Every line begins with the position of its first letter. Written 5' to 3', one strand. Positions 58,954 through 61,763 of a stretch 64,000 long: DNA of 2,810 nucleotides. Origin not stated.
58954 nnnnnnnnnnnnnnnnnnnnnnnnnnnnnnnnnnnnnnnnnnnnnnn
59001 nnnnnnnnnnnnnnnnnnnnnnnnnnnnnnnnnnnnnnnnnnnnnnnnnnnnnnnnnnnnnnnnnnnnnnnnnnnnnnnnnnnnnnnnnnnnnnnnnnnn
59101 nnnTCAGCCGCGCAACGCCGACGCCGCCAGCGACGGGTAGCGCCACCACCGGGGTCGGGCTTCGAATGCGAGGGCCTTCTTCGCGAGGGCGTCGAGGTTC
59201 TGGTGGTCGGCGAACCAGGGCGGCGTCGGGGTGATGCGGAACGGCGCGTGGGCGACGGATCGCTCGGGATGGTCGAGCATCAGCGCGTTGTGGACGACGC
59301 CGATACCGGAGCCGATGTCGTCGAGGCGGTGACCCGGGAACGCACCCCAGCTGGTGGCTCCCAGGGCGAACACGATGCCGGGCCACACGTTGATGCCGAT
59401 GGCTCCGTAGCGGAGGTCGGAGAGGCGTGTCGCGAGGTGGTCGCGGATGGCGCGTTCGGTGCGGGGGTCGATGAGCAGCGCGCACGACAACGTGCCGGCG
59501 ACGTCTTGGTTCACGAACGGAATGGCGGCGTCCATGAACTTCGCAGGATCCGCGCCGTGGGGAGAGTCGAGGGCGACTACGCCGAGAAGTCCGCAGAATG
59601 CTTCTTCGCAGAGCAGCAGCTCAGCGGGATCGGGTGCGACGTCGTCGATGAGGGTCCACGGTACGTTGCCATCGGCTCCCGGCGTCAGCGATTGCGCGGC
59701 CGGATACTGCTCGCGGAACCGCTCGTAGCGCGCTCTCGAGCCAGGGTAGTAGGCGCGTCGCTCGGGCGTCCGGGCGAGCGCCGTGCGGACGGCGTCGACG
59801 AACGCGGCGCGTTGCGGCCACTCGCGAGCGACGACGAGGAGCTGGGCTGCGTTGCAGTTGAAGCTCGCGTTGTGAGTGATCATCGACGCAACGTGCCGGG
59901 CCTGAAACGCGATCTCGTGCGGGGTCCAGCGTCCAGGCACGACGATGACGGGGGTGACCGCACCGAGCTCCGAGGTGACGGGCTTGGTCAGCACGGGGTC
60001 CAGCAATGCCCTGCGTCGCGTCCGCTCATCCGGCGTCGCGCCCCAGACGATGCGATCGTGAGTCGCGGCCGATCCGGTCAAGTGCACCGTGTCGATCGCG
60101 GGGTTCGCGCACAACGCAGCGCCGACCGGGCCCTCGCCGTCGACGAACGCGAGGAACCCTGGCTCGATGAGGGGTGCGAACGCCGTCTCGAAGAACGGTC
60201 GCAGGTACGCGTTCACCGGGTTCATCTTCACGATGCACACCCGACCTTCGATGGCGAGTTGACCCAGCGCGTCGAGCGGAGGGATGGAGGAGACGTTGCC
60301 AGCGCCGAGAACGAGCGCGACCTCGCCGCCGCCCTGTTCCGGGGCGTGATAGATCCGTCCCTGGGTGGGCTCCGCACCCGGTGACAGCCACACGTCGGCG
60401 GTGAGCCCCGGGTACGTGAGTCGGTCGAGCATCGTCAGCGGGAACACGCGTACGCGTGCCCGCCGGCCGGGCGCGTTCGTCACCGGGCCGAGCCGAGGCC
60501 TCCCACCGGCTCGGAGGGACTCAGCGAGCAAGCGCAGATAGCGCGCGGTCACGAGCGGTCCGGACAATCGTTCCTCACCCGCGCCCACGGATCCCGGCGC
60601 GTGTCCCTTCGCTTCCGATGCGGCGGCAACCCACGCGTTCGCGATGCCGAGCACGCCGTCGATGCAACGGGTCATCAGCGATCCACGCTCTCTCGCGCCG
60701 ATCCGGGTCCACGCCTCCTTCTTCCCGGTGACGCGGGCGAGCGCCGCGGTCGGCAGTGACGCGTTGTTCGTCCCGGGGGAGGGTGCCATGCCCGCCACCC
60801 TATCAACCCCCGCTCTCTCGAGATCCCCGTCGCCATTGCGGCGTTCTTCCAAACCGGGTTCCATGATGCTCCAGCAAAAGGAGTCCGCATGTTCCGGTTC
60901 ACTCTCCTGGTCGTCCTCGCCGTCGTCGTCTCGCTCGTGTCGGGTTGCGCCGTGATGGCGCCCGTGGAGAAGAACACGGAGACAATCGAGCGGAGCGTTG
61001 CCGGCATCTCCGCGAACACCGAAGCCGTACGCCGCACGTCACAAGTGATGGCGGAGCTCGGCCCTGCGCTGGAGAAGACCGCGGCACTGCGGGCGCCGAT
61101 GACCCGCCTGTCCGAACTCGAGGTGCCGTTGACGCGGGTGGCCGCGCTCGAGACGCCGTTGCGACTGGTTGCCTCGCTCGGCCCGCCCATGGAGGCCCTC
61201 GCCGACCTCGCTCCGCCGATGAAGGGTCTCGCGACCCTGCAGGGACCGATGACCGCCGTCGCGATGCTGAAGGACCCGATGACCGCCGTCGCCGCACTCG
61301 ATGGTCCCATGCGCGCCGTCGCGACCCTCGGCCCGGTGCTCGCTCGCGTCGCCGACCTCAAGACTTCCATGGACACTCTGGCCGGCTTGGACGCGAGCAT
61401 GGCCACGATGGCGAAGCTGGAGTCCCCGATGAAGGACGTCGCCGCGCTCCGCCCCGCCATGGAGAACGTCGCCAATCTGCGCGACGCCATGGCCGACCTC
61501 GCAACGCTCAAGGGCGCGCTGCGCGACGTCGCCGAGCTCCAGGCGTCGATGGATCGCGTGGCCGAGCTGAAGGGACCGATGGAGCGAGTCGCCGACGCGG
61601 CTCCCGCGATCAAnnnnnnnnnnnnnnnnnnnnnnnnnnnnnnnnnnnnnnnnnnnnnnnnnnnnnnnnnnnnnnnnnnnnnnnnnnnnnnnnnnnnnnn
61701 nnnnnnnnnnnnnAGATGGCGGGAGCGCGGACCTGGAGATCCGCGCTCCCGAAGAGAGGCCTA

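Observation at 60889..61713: Doubly anchored envelope protein built from 18 perfectly phased decapeptide repeats (LxxP-MxxVAx)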

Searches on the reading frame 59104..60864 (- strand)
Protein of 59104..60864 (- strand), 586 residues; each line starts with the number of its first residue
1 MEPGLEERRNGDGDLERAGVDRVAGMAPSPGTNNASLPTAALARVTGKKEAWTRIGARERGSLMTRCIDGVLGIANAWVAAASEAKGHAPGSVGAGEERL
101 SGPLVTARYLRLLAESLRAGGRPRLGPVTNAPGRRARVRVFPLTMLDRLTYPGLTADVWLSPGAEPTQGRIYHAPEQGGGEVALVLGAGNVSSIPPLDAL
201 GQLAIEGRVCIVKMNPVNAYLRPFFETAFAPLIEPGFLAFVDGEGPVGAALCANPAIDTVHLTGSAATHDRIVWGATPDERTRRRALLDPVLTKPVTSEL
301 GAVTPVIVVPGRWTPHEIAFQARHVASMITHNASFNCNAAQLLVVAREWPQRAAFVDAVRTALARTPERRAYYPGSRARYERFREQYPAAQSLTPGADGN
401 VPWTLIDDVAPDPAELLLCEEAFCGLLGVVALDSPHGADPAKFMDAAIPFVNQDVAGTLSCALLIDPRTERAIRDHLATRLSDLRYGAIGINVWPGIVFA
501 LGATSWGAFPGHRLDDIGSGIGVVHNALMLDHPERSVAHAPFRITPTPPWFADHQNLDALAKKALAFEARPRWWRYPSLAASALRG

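Call 4: search_protein_families(library=pfam, proteins=[window:59104-60864:-], max_evalue=1)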
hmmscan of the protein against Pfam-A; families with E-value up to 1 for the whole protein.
window:59104-60864:- (586 aa): 2 families
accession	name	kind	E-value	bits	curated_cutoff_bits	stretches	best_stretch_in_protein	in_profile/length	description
PF00171.27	Aldedh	-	7e-07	28.6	23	1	232-362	180-292/461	Aldehyde dehydrogenase family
PF14417.12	MEDS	-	0.067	13.5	29.8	1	439-483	9-53/161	MEDS: MEthanogen/methylotroph, DcmR Sensory domain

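Call 93: search_protein_families(library=ncbifam, proteins=[window:59104-60864:-], max_evalue=0.001)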
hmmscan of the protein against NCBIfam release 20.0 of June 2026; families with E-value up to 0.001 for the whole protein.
window:59104-60864:- (586 aa): 1 family
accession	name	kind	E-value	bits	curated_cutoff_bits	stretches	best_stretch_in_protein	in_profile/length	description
NF010000.0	PRK13473.1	subfamily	0.00035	19.3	615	1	228-362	187-303/475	aminobutyraldehyde dehydrogenase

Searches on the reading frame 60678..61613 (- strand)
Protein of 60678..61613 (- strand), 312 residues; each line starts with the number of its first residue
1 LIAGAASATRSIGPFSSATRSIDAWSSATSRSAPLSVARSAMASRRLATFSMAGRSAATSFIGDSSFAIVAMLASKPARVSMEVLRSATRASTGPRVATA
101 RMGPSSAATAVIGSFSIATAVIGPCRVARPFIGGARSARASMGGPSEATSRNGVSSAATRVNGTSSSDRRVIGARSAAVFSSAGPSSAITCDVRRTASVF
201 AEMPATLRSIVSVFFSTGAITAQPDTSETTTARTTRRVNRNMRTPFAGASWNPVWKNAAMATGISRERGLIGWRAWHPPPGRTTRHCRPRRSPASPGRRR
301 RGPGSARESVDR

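Call 89: list_cluster_members(proteins=[window:60678-61613:-, window:60678-61511:-, window:60678-61490:-, window:60678-61475:-, window:60678-61460:-, window:60678-61400:-, window:60678-61370:-, window:60937-61710:+, window:60952-61710:+, window:60955-61710:+])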
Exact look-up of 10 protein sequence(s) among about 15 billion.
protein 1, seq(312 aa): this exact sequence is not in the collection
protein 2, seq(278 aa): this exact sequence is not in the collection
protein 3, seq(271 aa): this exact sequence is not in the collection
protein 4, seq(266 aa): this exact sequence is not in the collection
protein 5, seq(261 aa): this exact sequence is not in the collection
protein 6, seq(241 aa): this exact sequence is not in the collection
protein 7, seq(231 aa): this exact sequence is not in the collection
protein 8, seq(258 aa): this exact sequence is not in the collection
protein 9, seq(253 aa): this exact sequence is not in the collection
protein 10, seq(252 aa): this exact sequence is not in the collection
